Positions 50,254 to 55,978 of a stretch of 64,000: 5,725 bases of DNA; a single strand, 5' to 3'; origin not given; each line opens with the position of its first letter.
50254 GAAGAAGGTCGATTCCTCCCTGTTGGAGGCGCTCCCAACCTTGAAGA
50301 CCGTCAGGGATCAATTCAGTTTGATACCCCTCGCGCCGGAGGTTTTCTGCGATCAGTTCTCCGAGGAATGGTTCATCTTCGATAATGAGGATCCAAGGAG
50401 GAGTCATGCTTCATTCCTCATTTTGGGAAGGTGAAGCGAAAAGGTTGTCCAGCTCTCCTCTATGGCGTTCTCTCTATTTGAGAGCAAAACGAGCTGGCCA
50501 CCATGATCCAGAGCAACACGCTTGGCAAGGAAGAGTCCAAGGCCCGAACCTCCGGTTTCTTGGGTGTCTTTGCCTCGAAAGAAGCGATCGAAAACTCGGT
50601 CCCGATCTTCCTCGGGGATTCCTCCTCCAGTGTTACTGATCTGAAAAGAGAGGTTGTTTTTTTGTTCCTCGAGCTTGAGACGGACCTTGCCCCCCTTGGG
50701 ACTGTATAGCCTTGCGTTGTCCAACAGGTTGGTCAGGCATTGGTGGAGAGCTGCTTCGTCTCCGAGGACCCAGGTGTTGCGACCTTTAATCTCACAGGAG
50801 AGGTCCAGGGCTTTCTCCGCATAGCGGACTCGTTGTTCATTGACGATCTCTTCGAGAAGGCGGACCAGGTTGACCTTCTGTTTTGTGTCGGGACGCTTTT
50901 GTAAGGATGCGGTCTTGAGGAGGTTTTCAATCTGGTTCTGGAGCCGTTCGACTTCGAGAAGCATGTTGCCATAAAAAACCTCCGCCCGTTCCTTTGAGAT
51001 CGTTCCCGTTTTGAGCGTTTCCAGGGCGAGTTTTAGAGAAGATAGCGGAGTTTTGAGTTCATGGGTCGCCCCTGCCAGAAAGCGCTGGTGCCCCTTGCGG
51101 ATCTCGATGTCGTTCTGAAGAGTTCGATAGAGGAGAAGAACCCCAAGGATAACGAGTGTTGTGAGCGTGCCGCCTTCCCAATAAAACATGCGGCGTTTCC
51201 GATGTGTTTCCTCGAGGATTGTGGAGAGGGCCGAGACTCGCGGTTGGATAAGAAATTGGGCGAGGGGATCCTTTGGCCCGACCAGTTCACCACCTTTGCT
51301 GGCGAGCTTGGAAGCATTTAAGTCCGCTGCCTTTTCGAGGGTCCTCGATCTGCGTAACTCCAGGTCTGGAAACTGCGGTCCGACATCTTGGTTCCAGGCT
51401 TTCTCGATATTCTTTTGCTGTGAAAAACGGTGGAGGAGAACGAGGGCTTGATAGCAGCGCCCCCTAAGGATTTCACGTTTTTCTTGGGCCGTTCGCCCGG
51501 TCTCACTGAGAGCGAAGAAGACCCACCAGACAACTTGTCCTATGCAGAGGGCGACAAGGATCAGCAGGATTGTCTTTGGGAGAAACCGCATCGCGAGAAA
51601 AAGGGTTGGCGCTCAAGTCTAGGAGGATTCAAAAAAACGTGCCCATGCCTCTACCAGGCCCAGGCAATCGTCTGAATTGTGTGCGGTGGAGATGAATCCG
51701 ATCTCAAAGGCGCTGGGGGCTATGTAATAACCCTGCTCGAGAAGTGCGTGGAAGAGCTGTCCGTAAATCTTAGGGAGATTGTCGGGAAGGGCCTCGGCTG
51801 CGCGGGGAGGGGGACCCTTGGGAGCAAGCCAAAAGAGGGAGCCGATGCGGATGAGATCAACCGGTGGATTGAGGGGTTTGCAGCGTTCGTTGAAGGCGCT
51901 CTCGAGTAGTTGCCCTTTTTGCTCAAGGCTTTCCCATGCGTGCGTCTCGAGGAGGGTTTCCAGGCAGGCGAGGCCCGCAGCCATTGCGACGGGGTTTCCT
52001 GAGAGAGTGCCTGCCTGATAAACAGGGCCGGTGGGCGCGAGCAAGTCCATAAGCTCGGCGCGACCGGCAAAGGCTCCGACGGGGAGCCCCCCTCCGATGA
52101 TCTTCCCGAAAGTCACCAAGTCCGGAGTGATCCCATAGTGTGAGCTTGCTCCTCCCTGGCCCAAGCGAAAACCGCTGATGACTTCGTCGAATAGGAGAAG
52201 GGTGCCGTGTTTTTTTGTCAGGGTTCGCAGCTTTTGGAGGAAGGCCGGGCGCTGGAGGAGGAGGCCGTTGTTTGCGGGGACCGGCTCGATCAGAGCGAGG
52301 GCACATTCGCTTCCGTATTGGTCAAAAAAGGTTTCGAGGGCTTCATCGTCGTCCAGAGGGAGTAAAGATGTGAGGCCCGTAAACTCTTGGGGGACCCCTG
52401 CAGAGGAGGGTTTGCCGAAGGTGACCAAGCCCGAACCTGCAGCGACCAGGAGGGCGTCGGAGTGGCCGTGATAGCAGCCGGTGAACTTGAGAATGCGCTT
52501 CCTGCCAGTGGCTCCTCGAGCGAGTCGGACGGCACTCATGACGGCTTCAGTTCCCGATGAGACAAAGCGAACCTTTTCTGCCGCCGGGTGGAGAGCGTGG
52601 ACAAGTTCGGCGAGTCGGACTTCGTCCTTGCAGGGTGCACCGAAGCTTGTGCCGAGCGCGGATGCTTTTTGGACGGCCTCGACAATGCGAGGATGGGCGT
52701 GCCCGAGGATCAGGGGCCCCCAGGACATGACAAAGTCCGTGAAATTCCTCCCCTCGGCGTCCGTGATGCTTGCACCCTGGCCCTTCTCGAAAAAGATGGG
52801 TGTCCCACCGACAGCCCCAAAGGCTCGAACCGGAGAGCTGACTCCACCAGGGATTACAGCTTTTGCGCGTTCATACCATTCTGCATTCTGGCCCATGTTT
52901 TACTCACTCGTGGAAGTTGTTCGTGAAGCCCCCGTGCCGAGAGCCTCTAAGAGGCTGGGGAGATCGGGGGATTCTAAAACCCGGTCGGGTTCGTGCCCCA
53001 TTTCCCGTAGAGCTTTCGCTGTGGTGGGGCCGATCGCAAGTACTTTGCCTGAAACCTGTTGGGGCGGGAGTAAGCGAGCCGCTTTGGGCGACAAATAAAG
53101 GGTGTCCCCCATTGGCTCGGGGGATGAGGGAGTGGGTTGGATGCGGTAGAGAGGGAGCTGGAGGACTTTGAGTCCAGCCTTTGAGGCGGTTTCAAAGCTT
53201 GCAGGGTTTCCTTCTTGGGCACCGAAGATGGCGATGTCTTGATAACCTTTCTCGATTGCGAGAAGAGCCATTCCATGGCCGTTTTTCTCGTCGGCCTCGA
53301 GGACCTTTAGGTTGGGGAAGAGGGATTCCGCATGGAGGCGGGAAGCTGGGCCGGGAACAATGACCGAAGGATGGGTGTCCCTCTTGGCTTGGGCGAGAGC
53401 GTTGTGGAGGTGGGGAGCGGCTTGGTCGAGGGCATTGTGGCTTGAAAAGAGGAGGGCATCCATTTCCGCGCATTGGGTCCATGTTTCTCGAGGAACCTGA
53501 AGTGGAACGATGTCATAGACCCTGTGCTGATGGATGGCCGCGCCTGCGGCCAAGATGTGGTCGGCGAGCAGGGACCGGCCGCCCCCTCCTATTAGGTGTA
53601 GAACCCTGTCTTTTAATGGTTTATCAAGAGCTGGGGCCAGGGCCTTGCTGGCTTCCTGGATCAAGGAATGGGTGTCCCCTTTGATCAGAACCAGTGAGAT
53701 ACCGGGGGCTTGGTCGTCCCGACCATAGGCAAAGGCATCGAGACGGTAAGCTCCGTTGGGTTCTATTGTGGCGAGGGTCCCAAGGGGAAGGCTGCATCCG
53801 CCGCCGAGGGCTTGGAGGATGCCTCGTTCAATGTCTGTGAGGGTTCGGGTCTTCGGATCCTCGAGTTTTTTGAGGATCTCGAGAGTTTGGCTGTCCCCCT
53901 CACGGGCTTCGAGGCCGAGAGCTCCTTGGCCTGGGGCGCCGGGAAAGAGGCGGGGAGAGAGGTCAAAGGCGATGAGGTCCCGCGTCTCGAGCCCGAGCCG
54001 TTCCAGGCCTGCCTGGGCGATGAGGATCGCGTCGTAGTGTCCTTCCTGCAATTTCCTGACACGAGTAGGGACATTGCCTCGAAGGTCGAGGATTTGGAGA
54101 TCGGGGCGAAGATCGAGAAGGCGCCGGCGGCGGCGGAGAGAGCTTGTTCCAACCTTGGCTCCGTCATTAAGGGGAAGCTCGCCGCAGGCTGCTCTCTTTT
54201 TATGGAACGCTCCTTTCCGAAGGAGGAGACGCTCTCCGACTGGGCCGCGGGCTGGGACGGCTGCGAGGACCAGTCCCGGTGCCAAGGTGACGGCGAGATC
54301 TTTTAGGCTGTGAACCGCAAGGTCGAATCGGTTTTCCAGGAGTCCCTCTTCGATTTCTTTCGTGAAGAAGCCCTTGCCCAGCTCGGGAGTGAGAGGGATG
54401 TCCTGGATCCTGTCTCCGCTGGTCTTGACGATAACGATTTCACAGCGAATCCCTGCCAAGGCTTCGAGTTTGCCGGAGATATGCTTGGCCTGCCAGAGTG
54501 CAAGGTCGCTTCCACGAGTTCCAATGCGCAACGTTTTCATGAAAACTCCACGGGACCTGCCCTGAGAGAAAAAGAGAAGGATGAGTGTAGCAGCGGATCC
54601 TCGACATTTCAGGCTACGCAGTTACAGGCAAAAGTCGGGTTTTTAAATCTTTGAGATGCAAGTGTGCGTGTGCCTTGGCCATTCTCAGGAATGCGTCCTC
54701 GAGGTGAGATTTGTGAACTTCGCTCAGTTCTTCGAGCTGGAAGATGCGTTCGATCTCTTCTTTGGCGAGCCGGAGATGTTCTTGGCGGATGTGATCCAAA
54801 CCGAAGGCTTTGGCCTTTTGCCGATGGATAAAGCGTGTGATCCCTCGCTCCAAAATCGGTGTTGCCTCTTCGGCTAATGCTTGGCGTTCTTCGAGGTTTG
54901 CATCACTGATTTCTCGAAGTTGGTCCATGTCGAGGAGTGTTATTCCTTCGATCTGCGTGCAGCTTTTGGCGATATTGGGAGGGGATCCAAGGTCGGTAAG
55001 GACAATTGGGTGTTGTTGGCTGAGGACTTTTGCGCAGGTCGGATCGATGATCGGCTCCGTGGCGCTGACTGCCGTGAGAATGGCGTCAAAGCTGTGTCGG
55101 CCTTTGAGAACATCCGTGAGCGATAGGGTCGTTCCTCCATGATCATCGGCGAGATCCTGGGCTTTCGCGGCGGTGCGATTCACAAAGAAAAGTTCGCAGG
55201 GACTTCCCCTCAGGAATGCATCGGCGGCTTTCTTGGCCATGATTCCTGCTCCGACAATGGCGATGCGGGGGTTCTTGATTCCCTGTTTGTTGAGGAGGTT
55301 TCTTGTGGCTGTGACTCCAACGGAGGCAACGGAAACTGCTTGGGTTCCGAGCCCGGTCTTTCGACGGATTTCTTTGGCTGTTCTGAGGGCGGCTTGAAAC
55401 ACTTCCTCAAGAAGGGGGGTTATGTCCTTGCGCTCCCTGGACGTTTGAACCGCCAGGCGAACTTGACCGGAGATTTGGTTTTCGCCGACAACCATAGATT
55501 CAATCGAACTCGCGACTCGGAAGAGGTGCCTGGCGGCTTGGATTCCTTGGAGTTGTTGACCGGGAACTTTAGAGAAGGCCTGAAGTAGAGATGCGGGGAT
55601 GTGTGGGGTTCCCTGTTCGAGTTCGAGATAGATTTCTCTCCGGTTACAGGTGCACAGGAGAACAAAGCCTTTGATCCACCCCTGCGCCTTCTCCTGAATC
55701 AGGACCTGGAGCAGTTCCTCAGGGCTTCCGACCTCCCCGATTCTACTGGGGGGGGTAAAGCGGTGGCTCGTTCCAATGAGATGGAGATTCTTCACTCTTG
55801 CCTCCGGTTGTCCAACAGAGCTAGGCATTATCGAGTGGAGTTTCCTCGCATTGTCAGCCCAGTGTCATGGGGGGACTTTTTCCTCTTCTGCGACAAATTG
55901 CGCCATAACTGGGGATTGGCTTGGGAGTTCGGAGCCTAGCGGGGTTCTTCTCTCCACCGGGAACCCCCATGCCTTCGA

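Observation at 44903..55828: Heme biosynthesis super-operon with a translationally coupled two-component system inside it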

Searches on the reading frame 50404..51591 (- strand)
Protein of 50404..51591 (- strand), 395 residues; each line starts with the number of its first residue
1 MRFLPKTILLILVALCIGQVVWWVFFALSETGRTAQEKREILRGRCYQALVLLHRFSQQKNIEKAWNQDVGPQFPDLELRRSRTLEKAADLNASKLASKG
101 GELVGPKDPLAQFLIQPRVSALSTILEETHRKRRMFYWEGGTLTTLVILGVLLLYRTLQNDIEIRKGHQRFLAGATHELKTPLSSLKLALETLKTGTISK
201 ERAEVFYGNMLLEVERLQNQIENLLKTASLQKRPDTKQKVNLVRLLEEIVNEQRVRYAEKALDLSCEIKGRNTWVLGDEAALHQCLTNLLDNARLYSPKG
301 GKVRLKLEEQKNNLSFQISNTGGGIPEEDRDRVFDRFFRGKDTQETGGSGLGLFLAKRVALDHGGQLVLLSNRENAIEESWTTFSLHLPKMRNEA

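Call 3: search_protein_families(library=pfam, proteins=[window:50404-51591:-])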
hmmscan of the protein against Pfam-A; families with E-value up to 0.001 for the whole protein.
window:50404-51591:- (395 aa): 2 families
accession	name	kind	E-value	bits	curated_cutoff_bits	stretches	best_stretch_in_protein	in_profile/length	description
PF02518.31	HATPase_c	-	3.8e-26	92.1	26.4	1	277-390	1-109/111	Histidine kinase-, DNA gyrase B-, and HSP90-like ATPase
PF00512.31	HisKA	-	5.9e-12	45.9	26.9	1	169-231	3-64/66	His Kinase A (phospho-acceptor) domain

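Call 4: search_protein_families(library=ncbifam, proteins=[window:50404-51591:-])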
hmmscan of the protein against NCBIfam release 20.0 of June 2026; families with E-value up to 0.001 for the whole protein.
window:50404-51591:- (395 aa): 81 families (the best 25 are shown)
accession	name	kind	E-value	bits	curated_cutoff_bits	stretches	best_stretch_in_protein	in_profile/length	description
NF008312.0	PRK11100.1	equivalog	7.9e-45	153.6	356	1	159-380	247-469/477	two-component system sensor histidine kinase CreC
NF046044.1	PnpS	equivalog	7.2e-43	147.1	400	1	150-375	152-381/390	two-component system histidine kinase PnpS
TIGR02966.1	phoR_proteo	equivalog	2.7e-42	145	334.2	1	151-373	97-323/333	phosphate regulon sensor histidine kinase PhoR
NF033092.0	HK_WalK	equivalog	6.9e-41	140.5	725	1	159-375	363-584/594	cell wall metabolism sensor histidine kinase WalK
NF041735.1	hist_kin_RppB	equivalog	1.5e-36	126.1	400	1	168-375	216-429/438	two-component system sensor histidine kinase RppB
NF006800.0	PRK09303.1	equivalog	9e-34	117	342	1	166-375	149-367/383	histidine kinase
NF012163.2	BaeS_SmeS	equivalog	2.4e-33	115.7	500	1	168-368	240-441/457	sensor histidine kinase efflux regulator BaeS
NF058527.1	HistKinChvGCaul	equivalog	1.2e-31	110.1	740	1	169-391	307-534/535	two-component sensor histidine kinase ChvG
NF033091.0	HK_VanS_ACDEFG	equivalog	1.1e-28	100.3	400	1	176-375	82-285/293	vancomycin resistance histidine kinase VanS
NF045900.1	HisKinCpxALeg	equivalog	1.2e-28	100.1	800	1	166-372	229-438/451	two-component system sensor histidine kinase CpxA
NF033093.1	HK_VicK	exception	2.1e-28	99.2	680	1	154-374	196-424/448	cell wall metabolism sensor histidine kinase VicK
TIGR01386.1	cztS_silS_copS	subfamily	3.9e-28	98.6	292.55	1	169-389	242-457/457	heavy metal sensor histidine kinase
NF007837.0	PRK10549.1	equivalog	1.6e-27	96.3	603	1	168-368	240-441/466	envelope stress sensor histidine kinase BaeS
NF045595.1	HK_scytonemin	equivalog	3.4e-27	95.1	865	1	164-390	411-635/637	scytonemin biosynthesis sensor histidine kinase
NF008468.0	PRK11360.1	equivalog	2.4e-26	92.3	646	1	170-389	398-607/616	two-component system sensor histidine kinase AtoS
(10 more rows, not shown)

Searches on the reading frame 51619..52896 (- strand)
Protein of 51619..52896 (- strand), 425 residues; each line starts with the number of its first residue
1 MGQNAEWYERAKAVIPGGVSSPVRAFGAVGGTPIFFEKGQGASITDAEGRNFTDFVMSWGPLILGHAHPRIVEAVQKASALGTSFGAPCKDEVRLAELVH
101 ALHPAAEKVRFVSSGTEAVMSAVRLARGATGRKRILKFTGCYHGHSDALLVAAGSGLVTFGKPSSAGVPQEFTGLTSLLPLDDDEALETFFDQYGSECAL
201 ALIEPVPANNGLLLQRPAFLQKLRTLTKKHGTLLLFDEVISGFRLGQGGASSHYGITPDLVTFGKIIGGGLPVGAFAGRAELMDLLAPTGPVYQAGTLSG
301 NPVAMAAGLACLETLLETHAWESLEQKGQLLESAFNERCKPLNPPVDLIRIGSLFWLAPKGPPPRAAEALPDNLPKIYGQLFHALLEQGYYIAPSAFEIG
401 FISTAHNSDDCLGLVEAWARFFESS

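Call 3: search_protein_families(library=pfam, proteins=[window:51619-52896:-])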
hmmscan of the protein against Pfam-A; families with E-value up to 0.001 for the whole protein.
window:51619-52896:- (425 aa): 1 family
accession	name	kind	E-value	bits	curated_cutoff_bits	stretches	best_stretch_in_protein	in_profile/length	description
PF00202.27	Aminotran_3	-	2.8e-68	230.9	30.5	1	32-341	9-332/403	Aminotransferase class-III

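Call 4: search_protein_families(library=ncbifam, proteins=[window:51619-52896:-])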
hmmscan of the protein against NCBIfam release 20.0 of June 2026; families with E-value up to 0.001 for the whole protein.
window:51619-52896:- (425 aa): 69 families (the best 25 are shown)
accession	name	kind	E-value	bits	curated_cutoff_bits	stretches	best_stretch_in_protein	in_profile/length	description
NF000818.0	PRK00062.1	subfamily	8.4e-167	555.2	398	1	3-423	5-425/429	glutamate-1-semialdehyde 2,1-aminomutase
TIGR00713.1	hemL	equivalog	5.2e-153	509.7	527.3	1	5-423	3-421/423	glutamate-1-semialdehyde 2,1-aminomutase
NF009055.0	PRK12389.1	equivalog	1.2e-127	426.1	637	1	4-423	6-426/431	glutamate-1-semialdehyde 2,1-aminomutase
NF001864.0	PRK00615.1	equivalog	1.2e-101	340.4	706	1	5-409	8-413/433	glutamate-1-semialdehyde aminotransferase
NF041362.1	GntE_guanitoxin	equivalog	3.2e-81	273.1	525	1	4-410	8-421/426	guanitoxin biosynthesis PLP-dependent transaminase GntE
NF004856.0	PRK06209.1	equivalog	7.8e-56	189.5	486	1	6-339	13-340/450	glutamate-1-semialdehyde 2,1-aminomutase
NF005453.0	PRK07046.1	subfamily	8.6e-53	179.5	425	1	31-395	56-422/453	transaminase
NF002874.0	PRK03244.1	equivalog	1.9e-49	168.5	457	1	31-342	24-326/399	acetylornithine transaminase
NF005993.0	PRK08117.1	subfamily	1.4e-47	162.3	574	2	195-333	205-341/433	aspartate aminotransferase family protein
TIGR00707.1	argD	subfamily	2.6e-47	161.4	410.05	1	31-341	8-312/381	acetylornithine/succinylornithine family transaminase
NF004426.0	PRK05769.1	equivalog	6.7e-47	160.2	552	2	196-340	220-360/441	acetyl ornithine aminotransferase family protein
NF049976.1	AmadipTransam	equivalog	1.4e-46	159.3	650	1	32-337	14-328/416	2-aminoadipate transaminase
NF005985.0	PRK08088.1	equivalog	3.5e-45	154.4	713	1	32-337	23-337/426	4-aminobutyrate--2-oxoglutarate transaminase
NF005692.0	PRK07495.1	equivalog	1.2e-44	152.7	724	1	31-336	21-335/425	4-aminobutyrate--2-oxoglutarate transaminase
TIGR00700.1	GABAtrnsam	equivalog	1.5e-44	152.3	506.65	1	30-338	13-336/420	4-aminobutyrate--2-oxoglutarate transaminase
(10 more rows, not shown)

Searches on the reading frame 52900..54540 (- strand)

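Call 3: search_protein_families(library=pfam, proteins=[window:52900-54540:-])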
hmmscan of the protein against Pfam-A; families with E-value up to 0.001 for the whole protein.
window:52900-54540:- (546 aa): 3 families
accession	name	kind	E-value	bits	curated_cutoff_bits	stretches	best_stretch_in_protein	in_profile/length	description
PF01379.25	Porphobil_deam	-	2.1e-65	220.6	22.1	1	4-220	1-206/207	Porphobilinogen deaminase, dipyromethane cofactor binding domain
PF02602.20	HEM4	-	1.1e-15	57.8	27.5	1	355-532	36-231/231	Uroporphyrinogen-III synthase HemD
PF03900.20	Porphobil_deamC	-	0.00025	21.8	26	1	237-270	6-38/74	Porphobilinogen deaminase, C-terminal domain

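Call 4: search_protein_families(library=ncbifam, proteins=[window:52900-54540:-])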
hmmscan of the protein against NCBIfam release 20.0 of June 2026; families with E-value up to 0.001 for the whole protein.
window:52900-54540:- (546 aa): 4 families
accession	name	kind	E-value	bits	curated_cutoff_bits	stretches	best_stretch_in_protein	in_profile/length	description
TIGR00212.1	hemC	equivalog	2e-82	276.5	164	1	4-277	1-264/293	hydroxymethylbilane synthase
NF002202.0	PRK01066.1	equivalog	1.4e-29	103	251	1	3-223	20-226/241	hydroxymethylbilane synthase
NF004587.0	PRK05928.2-5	equivalog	1.4e-07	31.3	246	1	434-521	6-96/245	uroporphyrinogen-III synthase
NF006454.0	PRK08811.1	equivalog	3.2e-06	26.8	328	1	304-394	133-223/266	uroporphyrinogen-III synthase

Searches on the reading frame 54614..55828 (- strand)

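Call 3: search_protein_families(library=pfam, proteins=[window:54614-55828:-])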
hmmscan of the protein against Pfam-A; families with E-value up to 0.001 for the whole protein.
window:54614-55828:- (404 aa): 2 families
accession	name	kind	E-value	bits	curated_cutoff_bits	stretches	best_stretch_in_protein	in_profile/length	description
PF05201.20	GlutR_N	-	4.2e-30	105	27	1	18-158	1-151/151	Glutamyl-tRNAGlu reductase, N-terminal domain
PF01488.26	Shikimate_DH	-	5.3e-22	78.8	24.3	1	183-307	9-138/138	Shikimate / quinate 5-dehydrogenase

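Call 4: search_protein_families(library=ncbifam, proteins=[window:54614-55828:-])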
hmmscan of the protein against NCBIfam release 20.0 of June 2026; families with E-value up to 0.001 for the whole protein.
window:54614-55828:- (404 aa): 11 families
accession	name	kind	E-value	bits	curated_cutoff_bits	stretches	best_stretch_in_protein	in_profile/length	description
TIGR01035.1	hemA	equivalog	7.6e-65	219.5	209.55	1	36-395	23-393/416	glutamyl-tRNA reductase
NF000744.0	PRK00045.1-3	equivalog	1.6e-59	201.9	429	1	15-380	3-387/447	glutamyl-tRNA reductase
NF000750.0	PRK00045.3-4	equivalog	1.8e-41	142.5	289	1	49-389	36-385/439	glutamyl-tRNA reductase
NF000752.0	PRK00045.4-2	equivalog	7.9e-29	101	381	1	55-363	47-342/412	glutamyl-tRNA reductase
NF010548.0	PRK13940.1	equivalog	1.1e-24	87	469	1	56-339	45-331/414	glutamyl-tRNA reductase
NF001909.0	PRK00676.1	equivalog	3.1e-18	65.9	478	1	44-324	34-303/338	glutamyl-tRNA reductase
NF000751.1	PRK00045.4-1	equivalog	1e-17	64.3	478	1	54-342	46-322/426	glutamyl-tRNA reductase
NF001310.0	PRK00258.1-2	equivalog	5.7e-07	29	221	1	178-260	111-200/279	shikimate dehydrogenase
NF006802.0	PRK09310.1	equivalog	6.7e-07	28.5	598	1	182-254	326-398/477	bifunctional 3-dehydroquinate dehydratase/shikimate dehydrogenase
TIGR00507.1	aroE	equivalog_domain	5.4e-06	25.8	200.2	1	179-256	109-188/270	shikimate dehydrogenase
NF001319.0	PRK00258.3-3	equivalog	0.00093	18.3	252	0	172-235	108-171/279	shikimate dehydrogenase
